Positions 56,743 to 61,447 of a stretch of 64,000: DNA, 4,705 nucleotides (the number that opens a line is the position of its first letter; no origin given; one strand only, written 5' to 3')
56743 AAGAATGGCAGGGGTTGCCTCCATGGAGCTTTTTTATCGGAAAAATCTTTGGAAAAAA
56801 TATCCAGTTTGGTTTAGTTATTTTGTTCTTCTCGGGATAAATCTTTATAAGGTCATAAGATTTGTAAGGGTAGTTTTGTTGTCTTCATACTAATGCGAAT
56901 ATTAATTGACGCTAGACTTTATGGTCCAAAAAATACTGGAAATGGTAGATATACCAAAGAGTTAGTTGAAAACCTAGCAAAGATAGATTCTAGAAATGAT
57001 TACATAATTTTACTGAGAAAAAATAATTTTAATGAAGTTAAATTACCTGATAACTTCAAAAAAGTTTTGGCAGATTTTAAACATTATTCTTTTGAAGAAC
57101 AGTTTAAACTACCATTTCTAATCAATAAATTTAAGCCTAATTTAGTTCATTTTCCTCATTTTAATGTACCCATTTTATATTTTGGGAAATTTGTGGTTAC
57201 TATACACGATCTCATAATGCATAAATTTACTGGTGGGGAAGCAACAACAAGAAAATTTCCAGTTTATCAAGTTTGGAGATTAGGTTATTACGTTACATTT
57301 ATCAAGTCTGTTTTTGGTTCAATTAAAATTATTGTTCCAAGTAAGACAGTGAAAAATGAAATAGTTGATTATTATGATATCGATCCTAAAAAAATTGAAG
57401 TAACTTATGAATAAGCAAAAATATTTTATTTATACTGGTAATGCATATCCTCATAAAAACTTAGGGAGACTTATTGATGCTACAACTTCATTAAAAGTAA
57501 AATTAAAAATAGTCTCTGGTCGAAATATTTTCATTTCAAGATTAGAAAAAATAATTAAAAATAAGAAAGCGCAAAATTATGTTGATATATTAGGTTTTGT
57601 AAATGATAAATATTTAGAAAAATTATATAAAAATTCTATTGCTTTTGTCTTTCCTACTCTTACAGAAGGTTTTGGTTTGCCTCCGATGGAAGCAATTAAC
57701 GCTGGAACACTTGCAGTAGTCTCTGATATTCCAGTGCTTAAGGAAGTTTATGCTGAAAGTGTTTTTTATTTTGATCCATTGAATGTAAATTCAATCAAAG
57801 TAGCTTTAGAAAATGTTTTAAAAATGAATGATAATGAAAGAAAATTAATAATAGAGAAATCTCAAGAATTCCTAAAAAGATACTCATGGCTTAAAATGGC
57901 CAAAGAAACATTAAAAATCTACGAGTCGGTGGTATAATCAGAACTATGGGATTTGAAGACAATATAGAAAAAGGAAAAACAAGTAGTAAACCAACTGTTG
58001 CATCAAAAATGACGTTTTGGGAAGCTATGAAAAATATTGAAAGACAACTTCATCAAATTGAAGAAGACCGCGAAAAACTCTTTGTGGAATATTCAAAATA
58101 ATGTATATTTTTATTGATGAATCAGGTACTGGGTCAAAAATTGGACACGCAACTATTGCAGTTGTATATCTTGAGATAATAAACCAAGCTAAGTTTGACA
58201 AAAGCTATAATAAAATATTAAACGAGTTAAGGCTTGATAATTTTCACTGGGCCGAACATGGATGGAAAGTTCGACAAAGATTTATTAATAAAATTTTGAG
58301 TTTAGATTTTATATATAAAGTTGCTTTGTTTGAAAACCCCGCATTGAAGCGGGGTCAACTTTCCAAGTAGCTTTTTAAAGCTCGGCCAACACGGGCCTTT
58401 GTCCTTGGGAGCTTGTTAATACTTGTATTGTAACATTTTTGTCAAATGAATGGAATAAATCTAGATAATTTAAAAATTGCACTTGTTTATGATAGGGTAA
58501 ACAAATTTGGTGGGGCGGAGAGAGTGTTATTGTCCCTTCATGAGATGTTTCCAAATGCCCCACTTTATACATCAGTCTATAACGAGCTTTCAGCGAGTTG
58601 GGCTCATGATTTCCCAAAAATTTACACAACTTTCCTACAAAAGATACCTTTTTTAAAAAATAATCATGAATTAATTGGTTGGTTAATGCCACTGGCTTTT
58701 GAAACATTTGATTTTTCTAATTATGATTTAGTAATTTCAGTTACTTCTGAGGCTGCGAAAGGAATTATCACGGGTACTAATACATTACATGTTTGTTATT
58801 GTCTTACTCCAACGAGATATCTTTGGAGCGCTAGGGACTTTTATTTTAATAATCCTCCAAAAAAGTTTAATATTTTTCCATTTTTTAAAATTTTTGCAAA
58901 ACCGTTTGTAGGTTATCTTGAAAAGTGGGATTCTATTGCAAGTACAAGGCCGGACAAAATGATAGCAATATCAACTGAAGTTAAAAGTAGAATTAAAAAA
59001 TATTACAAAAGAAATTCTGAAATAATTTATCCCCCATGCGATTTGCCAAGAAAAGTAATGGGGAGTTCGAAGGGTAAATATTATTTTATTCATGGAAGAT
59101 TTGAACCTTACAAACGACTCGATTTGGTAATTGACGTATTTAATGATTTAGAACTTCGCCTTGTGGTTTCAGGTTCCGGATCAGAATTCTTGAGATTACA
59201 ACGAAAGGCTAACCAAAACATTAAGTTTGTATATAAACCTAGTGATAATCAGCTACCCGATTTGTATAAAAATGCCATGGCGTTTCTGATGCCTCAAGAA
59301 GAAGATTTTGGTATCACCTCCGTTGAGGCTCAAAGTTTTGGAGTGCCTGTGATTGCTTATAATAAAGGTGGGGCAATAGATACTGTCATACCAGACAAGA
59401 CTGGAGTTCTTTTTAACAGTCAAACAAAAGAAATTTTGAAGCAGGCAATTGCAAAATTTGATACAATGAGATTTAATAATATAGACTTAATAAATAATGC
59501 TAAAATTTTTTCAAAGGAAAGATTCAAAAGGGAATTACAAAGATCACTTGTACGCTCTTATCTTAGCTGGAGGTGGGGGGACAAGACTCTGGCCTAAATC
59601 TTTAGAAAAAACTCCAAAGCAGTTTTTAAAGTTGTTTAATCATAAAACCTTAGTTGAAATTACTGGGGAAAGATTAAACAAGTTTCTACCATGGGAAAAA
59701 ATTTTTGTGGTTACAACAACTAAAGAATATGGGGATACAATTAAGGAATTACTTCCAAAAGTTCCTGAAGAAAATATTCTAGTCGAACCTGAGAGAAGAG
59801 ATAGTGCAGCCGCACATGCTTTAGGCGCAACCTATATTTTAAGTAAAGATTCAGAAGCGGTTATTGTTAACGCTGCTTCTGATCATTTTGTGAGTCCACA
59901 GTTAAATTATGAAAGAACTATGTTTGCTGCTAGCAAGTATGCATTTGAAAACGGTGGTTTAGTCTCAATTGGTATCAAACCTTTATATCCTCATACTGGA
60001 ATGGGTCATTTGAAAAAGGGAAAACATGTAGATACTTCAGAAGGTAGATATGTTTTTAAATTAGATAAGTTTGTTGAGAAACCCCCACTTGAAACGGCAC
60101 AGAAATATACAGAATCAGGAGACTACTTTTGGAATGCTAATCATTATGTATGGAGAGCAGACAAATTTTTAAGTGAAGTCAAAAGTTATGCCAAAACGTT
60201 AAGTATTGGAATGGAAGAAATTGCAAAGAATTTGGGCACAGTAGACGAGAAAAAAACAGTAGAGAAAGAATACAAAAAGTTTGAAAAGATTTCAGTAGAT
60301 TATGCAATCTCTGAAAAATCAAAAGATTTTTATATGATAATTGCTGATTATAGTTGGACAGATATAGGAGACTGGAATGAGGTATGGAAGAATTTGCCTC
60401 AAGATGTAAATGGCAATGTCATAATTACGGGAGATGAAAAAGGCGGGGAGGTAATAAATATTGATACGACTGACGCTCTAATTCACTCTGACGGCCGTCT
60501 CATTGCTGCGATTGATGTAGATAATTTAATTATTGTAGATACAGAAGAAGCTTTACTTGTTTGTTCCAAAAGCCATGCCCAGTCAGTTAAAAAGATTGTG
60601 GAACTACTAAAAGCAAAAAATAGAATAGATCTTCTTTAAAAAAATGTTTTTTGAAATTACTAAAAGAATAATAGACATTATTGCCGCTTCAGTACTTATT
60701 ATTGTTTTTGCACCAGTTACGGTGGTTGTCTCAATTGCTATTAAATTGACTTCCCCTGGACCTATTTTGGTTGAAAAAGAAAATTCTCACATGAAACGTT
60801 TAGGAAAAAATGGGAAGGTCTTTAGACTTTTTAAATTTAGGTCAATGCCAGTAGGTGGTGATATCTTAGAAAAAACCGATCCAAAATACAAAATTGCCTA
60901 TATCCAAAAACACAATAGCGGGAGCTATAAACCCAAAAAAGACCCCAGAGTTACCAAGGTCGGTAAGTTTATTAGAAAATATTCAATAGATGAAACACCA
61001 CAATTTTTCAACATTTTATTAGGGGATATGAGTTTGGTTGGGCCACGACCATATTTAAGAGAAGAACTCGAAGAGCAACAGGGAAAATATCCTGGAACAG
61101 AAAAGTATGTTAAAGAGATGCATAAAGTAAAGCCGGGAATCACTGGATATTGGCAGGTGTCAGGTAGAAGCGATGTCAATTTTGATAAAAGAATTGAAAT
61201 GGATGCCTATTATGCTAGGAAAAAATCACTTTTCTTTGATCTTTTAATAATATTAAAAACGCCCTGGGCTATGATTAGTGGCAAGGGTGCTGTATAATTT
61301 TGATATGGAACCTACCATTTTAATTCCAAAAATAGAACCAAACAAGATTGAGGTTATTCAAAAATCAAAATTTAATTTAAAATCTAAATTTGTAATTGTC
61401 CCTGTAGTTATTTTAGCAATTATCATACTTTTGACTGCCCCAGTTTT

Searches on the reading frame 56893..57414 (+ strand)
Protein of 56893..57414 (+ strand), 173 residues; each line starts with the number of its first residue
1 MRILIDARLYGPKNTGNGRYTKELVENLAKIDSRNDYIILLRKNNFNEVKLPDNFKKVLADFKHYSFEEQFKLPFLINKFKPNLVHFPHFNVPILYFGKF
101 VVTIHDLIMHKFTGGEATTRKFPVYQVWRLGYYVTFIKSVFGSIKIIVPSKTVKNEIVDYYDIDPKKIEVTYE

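Call 54: search_protein_families(library=pfam, proteins=[window:56893-57414:+], max_evalue=0.0001)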
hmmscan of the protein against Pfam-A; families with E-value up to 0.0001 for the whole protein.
window:56893-57414:+ (173 aa): 1 family
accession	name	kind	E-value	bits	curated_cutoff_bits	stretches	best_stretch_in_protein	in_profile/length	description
PF13439.12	Glyco_transf_4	-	1.2e-09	38.9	28.5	1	18-172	5-163/170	Glycosyltransferase Family 4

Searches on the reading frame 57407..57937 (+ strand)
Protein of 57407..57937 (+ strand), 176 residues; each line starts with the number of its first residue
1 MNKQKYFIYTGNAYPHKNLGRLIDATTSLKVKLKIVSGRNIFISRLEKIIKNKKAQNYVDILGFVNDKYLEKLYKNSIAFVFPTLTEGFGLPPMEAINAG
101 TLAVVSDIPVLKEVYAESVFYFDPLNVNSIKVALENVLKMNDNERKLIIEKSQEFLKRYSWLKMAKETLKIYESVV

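Call 54: search_protein_families(library=pfam, proteins=[window:57407-57937:+], max_evalue=0.0001)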
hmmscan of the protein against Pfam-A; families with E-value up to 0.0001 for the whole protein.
window:57407-57937:+ (176 aa): 2 families
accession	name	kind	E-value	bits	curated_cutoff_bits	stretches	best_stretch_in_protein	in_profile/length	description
PF00534.26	Glycos_transf_1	-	3.5e-24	85.7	26.4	1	3-152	14-169/172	Glycosyl transferases group 1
PF13692.12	Glyco_trans_1_4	-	4.2e-16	59.9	27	1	5-138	2-140/142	Glycosyl transferases group 1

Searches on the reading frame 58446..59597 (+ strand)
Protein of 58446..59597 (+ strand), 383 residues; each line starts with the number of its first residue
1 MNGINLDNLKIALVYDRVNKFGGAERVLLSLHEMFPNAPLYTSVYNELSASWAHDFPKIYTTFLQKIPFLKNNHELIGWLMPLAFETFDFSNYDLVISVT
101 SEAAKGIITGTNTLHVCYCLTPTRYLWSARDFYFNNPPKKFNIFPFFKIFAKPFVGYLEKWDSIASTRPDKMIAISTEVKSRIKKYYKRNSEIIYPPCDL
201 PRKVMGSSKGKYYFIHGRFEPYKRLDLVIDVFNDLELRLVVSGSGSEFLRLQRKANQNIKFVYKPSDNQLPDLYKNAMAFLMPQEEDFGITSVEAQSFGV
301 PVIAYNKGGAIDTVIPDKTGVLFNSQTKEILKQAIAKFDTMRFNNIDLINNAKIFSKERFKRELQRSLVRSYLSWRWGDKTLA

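Call 55: search_protein_families(library=pfam, proteins=[window:58446-59597:+], max_evalue=0.0001)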
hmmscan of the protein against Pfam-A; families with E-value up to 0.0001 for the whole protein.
window:58446-59597:+ (383 aa): 2 families
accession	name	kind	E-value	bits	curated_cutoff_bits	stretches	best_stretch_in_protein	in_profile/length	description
PF00534.26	Glycos_transf_1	-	2.3e-25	89.6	26.4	1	208-352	13-169/172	Glycosyl transferases group 1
PF13692.12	Glyco_trans_1_4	-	6.8e-16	59.2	27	1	214-337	5-138/142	Glycosyl transferases group 1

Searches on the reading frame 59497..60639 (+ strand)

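Call 55: search_protein_families(library=pfam, proteins=[window:59497-60639:+], max_evalue=0.0001)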
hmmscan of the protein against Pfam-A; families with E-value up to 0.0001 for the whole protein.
window:59497-60639:+ (380 aa): 3 families
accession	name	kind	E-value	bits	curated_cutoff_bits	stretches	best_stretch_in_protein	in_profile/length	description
PF00483.29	NTP_transferase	-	4.6e-31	108.7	21.2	1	20-299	2-238/245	Nucleotidyl transferase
PF22640.1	ManC_GMP_beta-helix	-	1.2e-16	60.8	27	1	317-371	1-55/55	MannoseP isomerase/GMP-like beta-helix domain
PF12804.13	NTP_transf_3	-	3.6e-05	24.4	27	1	20-84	1-57/160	MobA-like NTP transferase domain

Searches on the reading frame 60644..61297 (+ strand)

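Call 55: search_protein_families(library=pfam, proteins=[window:60644-61297:+], max_evalue=0.0001)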
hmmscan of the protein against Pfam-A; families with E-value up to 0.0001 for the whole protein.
window:60644-61297:+ (217 aa): 1 family
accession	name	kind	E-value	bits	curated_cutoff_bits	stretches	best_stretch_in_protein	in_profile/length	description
PF02397.22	Bac_transf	-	9.6e-59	198.4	27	1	7-211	1-178/179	Bacterial sugar transferase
